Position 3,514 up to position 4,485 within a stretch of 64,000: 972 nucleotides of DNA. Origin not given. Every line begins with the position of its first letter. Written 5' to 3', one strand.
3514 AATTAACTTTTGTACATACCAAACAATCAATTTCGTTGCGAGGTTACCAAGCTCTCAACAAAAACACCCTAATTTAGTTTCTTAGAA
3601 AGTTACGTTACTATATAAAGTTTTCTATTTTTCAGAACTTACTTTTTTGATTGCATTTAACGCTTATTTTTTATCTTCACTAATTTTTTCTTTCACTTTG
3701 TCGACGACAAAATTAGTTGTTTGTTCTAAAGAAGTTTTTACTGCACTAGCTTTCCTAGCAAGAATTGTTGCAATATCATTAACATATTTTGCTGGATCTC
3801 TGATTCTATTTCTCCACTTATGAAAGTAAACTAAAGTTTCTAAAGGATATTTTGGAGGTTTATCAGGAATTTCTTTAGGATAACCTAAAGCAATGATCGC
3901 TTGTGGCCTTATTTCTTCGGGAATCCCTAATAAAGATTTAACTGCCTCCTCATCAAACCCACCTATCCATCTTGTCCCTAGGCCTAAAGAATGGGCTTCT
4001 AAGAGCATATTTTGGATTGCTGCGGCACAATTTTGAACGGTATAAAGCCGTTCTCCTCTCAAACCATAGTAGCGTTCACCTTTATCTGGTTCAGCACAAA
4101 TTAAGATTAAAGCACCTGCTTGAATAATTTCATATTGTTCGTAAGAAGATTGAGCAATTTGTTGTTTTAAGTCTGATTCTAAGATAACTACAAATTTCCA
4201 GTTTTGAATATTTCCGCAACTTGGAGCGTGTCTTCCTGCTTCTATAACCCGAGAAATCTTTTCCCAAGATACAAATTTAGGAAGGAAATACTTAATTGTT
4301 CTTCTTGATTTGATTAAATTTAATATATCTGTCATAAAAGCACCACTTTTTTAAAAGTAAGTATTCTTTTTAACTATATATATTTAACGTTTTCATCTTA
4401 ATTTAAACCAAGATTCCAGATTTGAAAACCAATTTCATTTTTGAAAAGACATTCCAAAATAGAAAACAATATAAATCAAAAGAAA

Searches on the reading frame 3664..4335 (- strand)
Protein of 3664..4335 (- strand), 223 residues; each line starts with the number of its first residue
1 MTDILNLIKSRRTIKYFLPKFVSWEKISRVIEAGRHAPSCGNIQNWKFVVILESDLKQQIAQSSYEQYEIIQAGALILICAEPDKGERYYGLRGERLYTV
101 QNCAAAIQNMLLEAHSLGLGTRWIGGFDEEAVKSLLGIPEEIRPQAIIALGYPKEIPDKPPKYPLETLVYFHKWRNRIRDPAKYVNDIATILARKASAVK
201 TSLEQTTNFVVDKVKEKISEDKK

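Call 69: find_encoding_contigs(protein=window:3664-4335:-, flank=10000, max_places=3)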
Protein window:3664-4335:- (223 aa): 22 contigs read that carry it; 3 places shown.
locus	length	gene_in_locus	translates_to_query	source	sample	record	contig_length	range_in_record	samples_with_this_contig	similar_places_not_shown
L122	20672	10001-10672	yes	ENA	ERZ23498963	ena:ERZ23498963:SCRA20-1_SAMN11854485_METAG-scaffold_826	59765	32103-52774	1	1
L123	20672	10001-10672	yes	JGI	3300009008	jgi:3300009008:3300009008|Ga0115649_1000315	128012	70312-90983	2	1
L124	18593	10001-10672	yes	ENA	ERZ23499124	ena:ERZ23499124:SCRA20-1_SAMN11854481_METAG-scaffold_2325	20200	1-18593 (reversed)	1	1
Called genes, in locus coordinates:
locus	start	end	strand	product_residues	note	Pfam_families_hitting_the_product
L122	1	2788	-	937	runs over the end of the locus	PF00133:tRNA-synt_1, PF09334:tRNA-synt_1g, PF08264:Anticodon_1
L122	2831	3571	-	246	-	PF01209:Ubie_methyltran (weak), PF03141:Methyltransf_29, PF08003:Methyltransf_9 (faint), PF13489:Methyltransf_23, PF13847:Methyltransf_31, PF08241:Methyltransf_11, PF08242:Methyltransf_12, PF13649:Methyltransf_25, +1 more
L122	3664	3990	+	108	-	-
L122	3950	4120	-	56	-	-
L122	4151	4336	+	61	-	-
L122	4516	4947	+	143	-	PF01092:Ribosomal_S6e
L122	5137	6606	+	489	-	-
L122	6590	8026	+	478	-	-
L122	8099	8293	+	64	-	-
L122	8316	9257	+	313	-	-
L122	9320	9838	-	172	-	PF09339:HTH_IclR (weak)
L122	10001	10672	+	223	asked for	PF14512:TM1586_NiRdase (faint), PF00881:Nitroreductase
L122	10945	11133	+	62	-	-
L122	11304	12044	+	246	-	PF00091:Tubulin, PF12327:FtsZ_C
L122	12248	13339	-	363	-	-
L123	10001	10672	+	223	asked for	PF14512:TM1586_NiRdase (faint), PF00881:Nitroreductase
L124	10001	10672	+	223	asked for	PF14512:TM1586_NiRdase (faint), PF00881:Nitroreductase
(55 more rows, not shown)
